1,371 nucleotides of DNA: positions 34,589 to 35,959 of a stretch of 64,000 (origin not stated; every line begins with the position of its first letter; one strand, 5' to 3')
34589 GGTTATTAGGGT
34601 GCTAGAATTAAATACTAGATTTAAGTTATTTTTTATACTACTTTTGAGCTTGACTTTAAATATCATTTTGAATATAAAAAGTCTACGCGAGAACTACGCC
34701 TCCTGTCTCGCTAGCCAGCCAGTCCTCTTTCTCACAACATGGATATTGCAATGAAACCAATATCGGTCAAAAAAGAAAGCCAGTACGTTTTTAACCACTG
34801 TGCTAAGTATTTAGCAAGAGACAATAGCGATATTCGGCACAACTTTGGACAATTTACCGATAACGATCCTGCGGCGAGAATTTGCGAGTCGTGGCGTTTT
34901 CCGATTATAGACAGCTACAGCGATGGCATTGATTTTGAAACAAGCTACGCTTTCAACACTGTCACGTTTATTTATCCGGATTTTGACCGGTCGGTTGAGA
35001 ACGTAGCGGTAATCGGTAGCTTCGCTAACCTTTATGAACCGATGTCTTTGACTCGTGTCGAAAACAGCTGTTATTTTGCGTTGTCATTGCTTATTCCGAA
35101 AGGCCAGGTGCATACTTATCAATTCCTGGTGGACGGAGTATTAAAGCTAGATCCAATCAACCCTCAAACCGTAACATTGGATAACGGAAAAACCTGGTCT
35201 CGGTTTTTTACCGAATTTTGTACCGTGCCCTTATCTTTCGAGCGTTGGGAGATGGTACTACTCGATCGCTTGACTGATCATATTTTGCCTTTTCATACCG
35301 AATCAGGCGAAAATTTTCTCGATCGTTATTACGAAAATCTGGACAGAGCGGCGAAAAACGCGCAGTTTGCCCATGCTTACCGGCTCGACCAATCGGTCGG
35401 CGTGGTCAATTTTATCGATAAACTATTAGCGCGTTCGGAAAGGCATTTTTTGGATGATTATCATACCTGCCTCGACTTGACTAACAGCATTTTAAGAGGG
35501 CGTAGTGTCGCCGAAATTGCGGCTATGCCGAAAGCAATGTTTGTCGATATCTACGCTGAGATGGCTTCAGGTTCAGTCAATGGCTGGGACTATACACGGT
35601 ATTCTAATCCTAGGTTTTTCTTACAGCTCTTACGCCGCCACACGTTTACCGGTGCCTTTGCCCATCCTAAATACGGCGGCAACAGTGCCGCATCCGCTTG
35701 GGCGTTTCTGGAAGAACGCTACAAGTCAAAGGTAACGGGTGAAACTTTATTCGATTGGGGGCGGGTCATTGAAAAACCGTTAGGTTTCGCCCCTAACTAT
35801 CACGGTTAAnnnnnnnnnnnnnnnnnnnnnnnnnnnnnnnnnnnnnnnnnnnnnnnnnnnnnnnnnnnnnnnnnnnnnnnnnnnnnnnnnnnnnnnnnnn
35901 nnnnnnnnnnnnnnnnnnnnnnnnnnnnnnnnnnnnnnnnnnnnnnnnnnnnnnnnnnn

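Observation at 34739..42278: Putative oxidative alpha-glucan/glycogen pathway: CBM48-fusion, GMC, two cupins, GH13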

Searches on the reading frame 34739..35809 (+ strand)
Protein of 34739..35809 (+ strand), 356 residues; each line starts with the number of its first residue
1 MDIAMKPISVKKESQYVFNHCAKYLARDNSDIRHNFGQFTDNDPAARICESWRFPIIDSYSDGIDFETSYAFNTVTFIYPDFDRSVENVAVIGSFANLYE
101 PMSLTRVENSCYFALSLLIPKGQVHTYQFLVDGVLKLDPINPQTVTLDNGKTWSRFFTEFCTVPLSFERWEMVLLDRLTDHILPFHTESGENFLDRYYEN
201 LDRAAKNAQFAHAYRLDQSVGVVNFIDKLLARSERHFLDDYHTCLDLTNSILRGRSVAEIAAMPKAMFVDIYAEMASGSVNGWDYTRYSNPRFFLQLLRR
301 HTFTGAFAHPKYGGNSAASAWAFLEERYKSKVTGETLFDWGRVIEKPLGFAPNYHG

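Call 3: search_protein_families(library=pfam, proteins=[window:34739-35809:+], max_evalue=0.01)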
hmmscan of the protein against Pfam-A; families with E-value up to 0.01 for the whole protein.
window:34739-35809:+ (356 aa): 2 families
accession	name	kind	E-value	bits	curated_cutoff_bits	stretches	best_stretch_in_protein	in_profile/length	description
PF13618.11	Gluconate_2-dh3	-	2.5e-07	31.6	23.4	1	215-321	21-128/135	Gluconate 2-dehydrogenase subunit 3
PF16561.11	AMPK1_CBM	-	4.5e-06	27.2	26.8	1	84-144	9-66/85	Glycogen recognition site of AMP-activated protein kinase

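Call 5: search_protein_families(library=ncbifam, proteins=[window:34739-35809:+], max_evalue=0.01)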
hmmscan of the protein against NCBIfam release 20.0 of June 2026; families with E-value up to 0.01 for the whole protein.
window:34739-35809:+ (356 aa): 0 families

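Call 7: find_related_loci(query=window:34739-35809:+, collection=genome_contigs, flank=10000)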
Query window:34739-35809:+ (356 aa) in genome_contigs; peptide patterns used: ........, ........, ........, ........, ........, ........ (x = any residue, [..] = any of these).
43 stretches matched a pattern; 2 encode a relative of the query (tblastn E <= 1e-3); 2 distinct loci.
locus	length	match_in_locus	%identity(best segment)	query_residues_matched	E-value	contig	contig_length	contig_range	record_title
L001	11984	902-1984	65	4-356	4e-166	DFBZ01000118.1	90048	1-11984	MAG TPA_asm: Gammaproteobacteria bacterium UBA3067 UBA3067_contig_773, whole genome shotgun sequence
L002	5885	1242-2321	65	5-356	4e-166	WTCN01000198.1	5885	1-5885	MAG: Methyloprofundus sp. isolate GLR997 c_000000515015, whole genome shotgun sequence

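Call 8: find_homologous_proteins(query=window:34739-35809:+, max_evalue=0.001)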
Query window:34739-35809:+ (356 aa): 826 proteins with E <= 0.001 among 2741 candidates; the best 120 are listed.
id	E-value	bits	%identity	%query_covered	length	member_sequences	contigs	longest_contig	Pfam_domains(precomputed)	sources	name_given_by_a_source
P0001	3.8e-246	834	100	100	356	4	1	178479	PF16561.12,PF13618.12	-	-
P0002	8.8e-206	701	83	100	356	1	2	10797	PF16561.12,PF13618.12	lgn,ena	-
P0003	5.2e-202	689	82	99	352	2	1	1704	PF16561.12,PF13618.12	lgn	-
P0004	1.5e-194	664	80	99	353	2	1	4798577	PF16561.12,PF13618.12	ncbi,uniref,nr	ncbi:gluconate 2-dehydrogenase subunit 3 family protein [Methylomonas sp. LL1]|uniref:gluconate 2-de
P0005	3.2e-158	545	65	99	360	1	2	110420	PF16561.12,PF13618.12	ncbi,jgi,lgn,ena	-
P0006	2.3e-157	542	65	99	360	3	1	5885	PF16561.12,PF13618.12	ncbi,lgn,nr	ncbi:MAG: hypothetical protein GQ583_07525 [Methyloprofundus sp.]|nr:hypothetical protein [Methylopr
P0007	2.7e-157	542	64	99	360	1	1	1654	PF13618.12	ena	-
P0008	3.8e-157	541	64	99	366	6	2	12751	PF16561.12,PF13618.12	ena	-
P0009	4.9e-153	528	64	99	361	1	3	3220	PF16561.12,PF13618.12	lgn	-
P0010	5.0e-152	524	63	99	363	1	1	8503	PF16561.12,PF13618.12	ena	-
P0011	4.1e-147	508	60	99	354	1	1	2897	PF16561.12,PF13618.12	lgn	-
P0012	4.5e-146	505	61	97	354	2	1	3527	PF13618.12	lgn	-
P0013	1.8e-145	503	59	97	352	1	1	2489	PF16561.12,PF13618.12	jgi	jgi:Gluconate 2-dehydrogenase subunit 3/Glycogen recognition site of AMP-activated protein kinase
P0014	8.4e-145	501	58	99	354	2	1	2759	PF16561.12,PF13618.12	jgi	jgi:hypothetical protein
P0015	3.0e-144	499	58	97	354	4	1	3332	-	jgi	jgi:hypothetical protein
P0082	6.3e-132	458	55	98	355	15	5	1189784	PF13618.12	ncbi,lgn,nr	ncbi:MAG: gluconate 2-dehydrogenase subunit 3 family protein [Nitrospira sp.]|nr:gluconate 2-dehydro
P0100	4.5e-130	452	56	97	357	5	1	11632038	PF16561.12,PF13618.12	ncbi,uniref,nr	ncbi:hypothetical protein WA1_26825 [Scytonema hofmannii PCC 7110]|uniref:Uncharacterized protein n=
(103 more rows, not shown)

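Call 9: find_encoding_contigs(protein=P0100, flank=10000, max_places=2)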
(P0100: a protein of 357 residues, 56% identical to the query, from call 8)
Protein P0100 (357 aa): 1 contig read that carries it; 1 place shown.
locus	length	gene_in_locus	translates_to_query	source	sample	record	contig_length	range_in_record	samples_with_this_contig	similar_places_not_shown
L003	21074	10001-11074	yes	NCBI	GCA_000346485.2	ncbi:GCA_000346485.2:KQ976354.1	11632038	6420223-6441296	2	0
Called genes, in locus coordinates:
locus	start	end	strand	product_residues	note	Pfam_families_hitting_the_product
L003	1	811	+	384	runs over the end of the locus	PF02163:Peptidase_M50, PF00571:CBS (weak)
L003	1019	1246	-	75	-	-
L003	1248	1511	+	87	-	-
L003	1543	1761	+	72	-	-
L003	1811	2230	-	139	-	PF01850:PIN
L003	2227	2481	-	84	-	PF22513:FitA-like_RHH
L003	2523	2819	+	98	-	-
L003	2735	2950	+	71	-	PF15643:Tox-PL-2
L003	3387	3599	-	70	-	-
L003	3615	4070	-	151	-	PF01850:PIN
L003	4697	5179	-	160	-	PF07883:Cupin_2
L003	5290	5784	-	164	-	PF00190:Cupin_1 (weak), PF07883:Cupin_2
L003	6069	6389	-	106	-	PF00085:Thioredoxin, PF14595:Thioredoxin_9 (weak), PF00578:AhpC-TSA (weak), PF08534:Redoxin (faint), PF13098:Thioredoxin_2, PF13905:Thioredoxin_8 (faint), PF13728:TraF (weak)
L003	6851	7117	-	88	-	PF18389:TrmO_C (weak), PF05016:ParE_toxin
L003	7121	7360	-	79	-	-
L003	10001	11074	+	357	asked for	PF16561:AMPK1_CBM (weak), PF13618:Gluconate_2-dh3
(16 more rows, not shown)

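Call 10: find_encoding_contigs(protein=P0082, flank=10000, max_places=2)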
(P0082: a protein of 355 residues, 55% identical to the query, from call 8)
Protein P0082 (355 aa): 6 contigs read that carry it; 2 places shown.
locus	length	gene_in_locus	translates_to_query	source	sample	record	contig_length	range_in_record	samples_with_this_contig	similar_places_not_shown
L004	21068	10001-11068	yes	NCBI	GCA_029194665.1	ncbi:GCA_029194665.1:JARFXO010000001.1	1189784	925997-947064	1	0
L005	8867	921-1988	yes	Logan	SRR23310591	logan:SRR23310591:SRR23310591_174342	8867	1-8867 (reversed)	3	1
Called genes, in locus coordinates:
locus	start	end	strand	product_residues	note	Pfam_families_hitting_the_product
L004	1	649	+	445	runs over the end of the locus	PF13660:DUF4147, PF05161:MOFRL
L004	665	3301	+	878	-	PF01326:PPDK_N, PF27448:Rph_4th, PF00391:PEP-utilizers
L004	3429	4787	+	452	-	PF02646:RmuC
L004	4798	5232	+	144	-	PF01503:PRA-PH, PF03819:MazG (weak)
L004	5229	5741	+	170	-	PF07238:PilZ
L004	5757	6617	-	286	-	PF02569:Pantoate_ligase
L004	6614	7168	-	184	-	PF01288:HPPK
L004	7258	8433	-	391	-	PF00155:Aminotran_1_2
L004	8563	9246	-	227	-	PF00117:GATase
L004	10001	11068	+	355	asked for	PF13618:Gluconate_2-dh3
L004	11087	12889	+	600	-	PF00890:FAD_binding_2 (faint), PF01266:DAO (faint), PF00732:GMC_oxred_N (weak), PF05199:GMC_oxred_C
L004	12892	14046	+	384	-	PF07883:Cupin_2 (faint)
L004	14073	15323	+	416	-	-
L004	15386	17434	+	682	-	PF02922:CBM_48, PF00128:Alpha-amylase, PF21156:ISOA1-3_C (weak)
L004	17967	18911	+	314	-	-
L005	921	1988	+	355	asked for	PF13618:Gluconate_2-dh3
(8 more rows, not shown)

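Call 11: find_encoding_contigs(protein=P0004, flank=10000, max_places=2)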
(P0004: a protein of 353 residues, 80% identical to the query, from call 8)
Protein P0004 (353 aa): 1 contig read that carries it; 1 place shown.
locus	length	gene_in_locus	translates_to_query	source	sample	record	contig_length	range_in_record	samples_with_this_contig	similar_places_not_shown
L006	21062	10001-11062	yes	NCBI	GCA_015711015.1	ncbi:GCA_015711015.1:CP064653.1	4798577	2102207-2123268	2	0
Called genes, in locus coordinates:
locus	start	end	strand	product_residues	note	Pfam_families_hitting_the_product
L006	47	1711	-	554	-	PF00005:ABC_tran, PF05783:DLIC (faint), PF13304:AAA_21 (faint), PF13555:AAA_29 (faint), PF12848:ABC_tran_Xtn, PF00005:ABC_tran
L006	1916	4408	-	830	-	PF10114:PocR, PF13188:PAS_8 (faint), PF08447:PAS_3 (weak), PF01590:GAF, PF13185:GAF_2, PF00990:GGDEF, PF01814:Hemerythrin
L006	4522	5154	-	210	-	PF01243:PNPOx_N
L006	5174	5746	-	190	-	PF00440:TetR_N, PF16925:TetR_C_13 (weak)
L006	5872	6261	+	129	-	-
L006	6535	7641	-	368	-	PF13808:DDE_Tnp_1_assoc, PF01609:DDE_Tnp_1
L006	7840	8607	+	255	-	PF01026:TatD_DNase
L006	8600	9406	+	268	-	PF00899:ThiF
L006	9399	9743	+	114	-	-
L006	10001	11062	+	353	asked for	PF16561:AMPK1_CBM (weak), PF13618:Gluconate_2-dh3 (weak)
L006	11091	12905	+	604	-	PF00890:FAD_binding_2 (weak), PF01266:DAO (faint), PF00732:GMC_oxred_N (weak), PF05199:GMC_oxred_C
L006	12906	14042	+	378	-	PF07883:Cupin_2 (faint)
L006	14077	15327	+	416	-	PF07883:Cupin_2 (faint)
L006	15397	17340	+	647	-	PF00128:Alpha-amylase (faint), PF09154:Alpha-amy_C_pro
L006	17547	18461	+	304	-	PF02353:CMAS, PF01209:Ubie_methyltran, PF13489:Methyltransf_23, PF05175:MTS (weak), PF13847:Methyltransf_31, PF08241:Methyltransf_11, PF08242:Methyltransf_12, PF13649:Methyltransf_25, +1 more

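Call 15: find_related_loci(query=A1, collection=genome_contigs, flank=10000)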
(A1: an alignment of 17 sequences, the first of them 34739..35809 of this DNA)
Query A1 (356 aa) in genome_contigs; peptide patterns used: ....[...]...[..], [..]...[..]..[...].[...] (x = any residue, [..] = any of these).
132 stretches matched a pattern; 116 encode a relative of the query (tblastn E <= 1e-3); the best 80 are kept; 80 distinct loci.
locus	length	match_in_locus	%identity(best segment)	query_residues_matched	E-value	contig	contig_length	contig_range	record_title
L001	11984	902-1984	65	4-356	3e-164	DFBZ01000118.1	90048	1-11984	MAG TPA_asm: Gammaproteobacteria bacterium UBA3067 UBA3067_contig_773, whole genome shotgun sequence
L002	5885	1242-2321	65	5-356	3e-164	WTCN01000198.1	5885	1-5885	MAG: Methyloprofundus sp. isolate GLR997 c_000000515015, whole genome shotgun sequence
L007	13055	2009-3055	57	10-356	1e-143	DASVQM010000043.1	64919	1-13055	MAG TPA_asm: Pyrinomonadaceae bacterium isolate SMAG_U3208 k141_431763, whole genome shotgun sequence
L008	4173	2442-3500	60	10-356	7e-146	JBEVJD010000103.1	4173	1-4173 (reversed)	MAG: Pyrinomonadaceae bacterium isolate T4R1BO.metabat2.158 T4R1BO.metabat2.158_k133_4836576, whole genome shotgun seque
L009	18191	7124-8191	57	2-356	3e-142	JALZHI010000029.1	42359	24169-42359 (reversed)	MAG: Chloroflexota bacterium isolate PEA bin13 SC8833_NODE_29_length_42359_cov_1.497466, whole genome shotgun sequence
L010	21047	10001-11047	59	10-356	2e-141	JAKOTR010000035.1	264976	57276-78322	MAG: Acidobacteriota bacterium isolate CAAI_maxbin.035 k201_594421, whole genome shotgun sequence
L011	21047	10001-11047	58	10-356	5e-140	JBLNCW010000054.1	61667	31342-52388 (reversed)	MAG: Rhodospirillales bacterium isolate MAG115 PRJNA950955_bin23_renamed_53, whole genome shotgun sequence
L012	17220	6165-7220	58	10-356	9e-140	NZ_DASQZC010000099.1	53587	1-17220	MAG: Nostoc sp. isolate SMAG_U11081 k141_177077, whole genome shotgun sequence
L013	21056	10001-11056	58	10-356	8e-140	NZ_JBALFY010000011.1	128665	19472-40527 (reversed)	MAG: Nostoc sp. isolate S62 bin 9 NODE_18_length_128665_cov_30.862503, whole genome shotgun sequence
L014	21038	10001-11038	58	12-356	7e-140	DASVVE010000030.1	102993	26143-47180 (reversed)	MAG TPA_asm: Chloroflexia bacterium isolate SMAG_U3335 k141_216124, whole genome shotgun sequence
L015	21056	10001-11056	58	10-356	2e-139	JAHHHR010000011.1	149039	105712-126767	MAG: Nostoc desertorum CM1-VF14 scaffold_150_c1, whole genome shotgun sequence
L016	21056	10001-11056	58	10-356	3e-139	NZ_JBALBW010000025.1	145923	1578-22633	MAG: Nostoc sp. isolate 8277 bin 2 NODE_6_length_145923_cov_29.056107, whole genome shotgun sequence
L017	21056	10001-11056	58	10-356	8e-139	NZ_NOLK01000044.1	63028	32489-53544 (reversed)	Nostoc sp. 'Peltigera membranacea cyanobiont' 232 scaffold44, whole genome shotgun sequence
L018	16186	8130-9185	58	10-356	8e-139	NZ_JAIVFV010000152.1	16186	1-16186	Nostoc sp. CHAB 5836 NODE_152_length_16186_cov_16.172240, whole genome shotgun sequence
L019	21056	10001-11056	58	10-356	3e-138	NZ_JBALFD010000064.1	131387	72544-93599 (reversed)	MAG: Nostoc sp. isolate P9121 bin 11 NODE_26_length_131387_cov_107.978750, whole genome shotgun sequence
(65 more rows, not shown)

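Call 22: search_solved_structures(query=window:34739-35809:+, max_evalue=1)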
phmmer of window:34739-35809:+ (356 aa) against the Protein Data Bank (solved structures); distinct sequences matched with E-value up to 1: 14.
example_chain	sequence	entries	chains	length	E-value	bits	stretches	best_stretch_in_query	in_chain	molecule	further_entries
4yef_A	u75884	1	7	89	0.016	17.6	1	88-144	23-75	5'-AMP-activated protein kinase subunit beta-1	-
1z0m_A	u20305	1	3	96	0.019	17.4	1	88-144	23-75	5'-AMP-activated protein kinase, beta-1 subunit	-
1z0n_A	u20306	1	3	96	0.034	16.5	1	88-144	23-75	5'-AMP-activated protein kinase, beta-1 subunit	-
6e4t_B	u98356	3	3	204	0.082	15.3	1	89-144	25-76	5'-AMP-activated protein kinase subunit beta-1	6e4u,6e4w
4qfg_B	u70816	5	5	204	0.11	14.9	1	89-144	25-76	5'-AMP-activated protein kinase subunit beta-1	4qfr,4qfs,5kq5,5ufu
4y0g_A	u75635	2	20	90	0.14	14.5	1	87-144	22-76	5'-AMP-activated protein kinase subunit beta-2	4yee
2f15_A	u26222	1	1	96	0.16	14.3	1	87-144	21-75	5'-AMP-activated protein kinase, beta-2 subunit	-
2lu3_A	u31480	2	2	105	0.2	14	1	87-144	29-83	5'-AMP-activated protein kinase subunit beta-2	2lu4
5t5t_B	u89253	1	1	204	0.2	14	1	89-144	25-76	5'-AMP-activated protein kinase subunit beta-1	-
6c9f_B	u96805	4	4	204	0.2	14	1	89-144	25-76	5'-AMP-activated protein kinase subunit beta-1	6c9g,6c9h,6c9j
4zhx_B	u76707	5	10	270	0.24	13.7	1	89-144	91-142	5'-AMP-activated protein kinase subunit beta-1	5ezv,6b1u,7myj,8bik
4cfe_B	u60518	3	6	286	0.27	13.6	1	89-144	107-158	5'-AMP-ACTIVATED PROTEIN KINASE SUBUNIT BETA-1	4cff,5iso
4rer_B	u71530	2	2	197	0.67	12.3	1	88-146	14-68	5'-AMP-activated protein kinase subunit beta-2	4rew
7jhg_B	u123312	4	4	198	0.68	12.3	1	88-146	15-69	5'-AMP-activated protein kinase subunit beta-2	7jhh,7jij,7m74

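Call 85: search_solved_structures(query=A1, max_evalue=0.01, show_alignments=2)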
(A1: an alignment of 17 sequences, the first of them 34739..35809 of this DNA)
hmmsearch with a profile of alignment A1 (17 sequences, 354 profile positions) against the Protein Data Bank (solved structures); distinct sequences matched with E-value up to 0.01: 9.
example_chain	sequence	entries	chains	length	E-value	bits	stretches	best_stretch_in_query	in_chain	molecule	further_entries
4y0g_A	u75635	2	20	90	0.00021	23.8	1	83-140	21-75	5'-AMP-activated protein kinase subunit beta-2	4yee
2f15_A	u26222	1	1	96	0.00023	23.6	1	83-140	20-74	5'-AMP-activated protein kinase, beta-2 subunit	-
2lu3_A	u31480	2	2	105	0.00026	23.5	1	83-140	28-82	5'-AMP-activated protein kinase subunit beta-2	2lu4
4rer_B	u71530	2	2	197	0.0011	21.4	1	83-140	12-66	5'-AMP-activated protein kinase subunit beta-2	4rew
7jhg_B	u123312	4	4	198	0.0011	21.4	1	83-140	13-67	5'-AMP-activated protein kinase subunit beta-2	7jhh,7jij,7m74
6b2e_B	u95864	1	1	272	0.0014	21.1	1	82-140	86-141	5'-AMP-activated protein kinase subunit beta-2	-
4yef_A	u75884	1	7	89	0.0023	20.3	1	84-140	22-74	5'-AMP-activated protein kinase subunit beta-1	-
1z0m_A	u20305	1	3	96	0.0026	20.1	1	84-140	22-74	5'-AMP-activated protein kinase, beta-1 subunit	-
1z0n_A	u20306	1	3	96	0.0066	18.8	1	84-140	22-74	5'-AMP-activated protein kinase, beta-1 subunit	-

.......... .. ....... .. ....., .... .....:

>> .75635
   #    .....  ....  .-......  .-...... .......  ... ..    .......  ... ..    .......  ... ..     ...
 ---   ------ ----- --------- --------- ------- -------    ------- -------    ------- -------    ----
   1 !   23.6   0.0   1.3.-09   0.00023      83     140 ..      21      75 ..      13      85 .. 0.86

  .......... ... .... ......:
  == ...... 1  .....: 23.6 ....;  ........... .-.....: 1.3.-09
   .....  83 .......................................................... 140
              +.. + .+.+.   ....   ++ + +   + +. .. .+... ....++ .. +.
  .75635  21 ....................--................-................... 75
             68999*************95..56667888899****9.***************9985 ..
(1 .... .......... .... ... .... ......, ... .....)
